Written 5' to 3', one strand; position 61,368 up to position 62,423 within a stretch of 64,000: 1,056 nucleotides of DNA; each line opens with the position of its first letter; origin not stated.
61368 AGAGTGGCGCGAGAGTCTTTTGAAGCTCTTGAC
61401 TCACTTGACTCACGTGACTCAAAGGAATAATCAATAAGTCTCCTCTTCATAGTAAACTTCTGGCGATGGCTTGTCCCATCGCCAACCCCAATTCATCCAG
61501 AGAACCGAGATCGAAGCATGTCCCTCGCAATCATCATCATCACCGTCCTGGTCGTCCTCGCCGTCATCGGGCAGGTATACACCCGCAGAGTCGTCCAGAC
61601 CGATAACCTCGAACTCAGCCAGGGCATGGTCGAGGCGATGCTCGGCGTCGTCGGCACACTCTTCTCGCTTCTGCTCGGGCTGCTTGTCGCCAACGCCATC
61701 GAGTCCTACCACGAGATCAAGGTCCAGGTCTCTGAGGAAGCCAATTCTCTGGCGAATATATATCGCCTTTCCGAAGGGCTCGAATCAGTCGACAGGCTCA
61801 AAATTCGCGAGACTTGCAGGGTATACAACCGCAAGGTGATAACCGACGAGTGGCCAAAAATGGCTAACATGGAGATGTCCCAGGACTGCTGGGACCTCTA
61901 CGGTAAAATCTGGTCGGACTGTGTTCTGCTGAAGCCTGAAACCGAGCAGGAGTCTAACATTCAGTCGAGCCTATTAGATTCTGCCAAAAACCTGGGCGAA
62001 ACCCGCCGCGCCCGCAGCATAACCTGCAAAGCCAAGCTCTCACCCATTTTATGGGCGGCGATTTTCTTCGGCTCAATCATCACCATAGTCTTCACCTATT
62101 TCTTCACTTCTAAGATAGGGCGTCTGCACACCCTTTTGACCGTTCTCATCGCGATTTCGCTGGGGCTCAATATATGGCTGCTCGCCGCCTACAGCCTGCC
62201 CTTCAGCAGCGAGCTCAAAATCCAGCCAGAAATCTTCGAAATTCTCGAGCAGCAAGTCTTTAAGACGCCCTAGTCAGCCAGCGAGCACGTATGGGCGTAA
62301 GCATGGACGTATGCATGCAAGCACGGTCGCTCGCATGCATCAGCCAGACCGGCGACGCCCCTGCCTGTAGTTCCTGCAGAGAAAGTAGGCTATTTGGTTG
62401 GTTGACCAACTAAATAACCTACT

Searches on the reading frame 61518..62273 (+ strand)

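Call 104: search_protein_families(library=pfam, proteins=[window:61518-62273:+], max_evalue=0.001)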
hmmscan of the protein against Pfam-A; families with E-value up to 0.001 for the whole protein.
window:61518-62273:+ (251 aa): 1 family
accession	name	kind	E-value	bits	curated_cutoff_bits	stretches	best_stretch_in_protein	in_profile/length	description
PF14023.12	Bestrophin-like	-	1.5e-47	162.5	32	1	10-239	2-231/232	Bestrophin-like domain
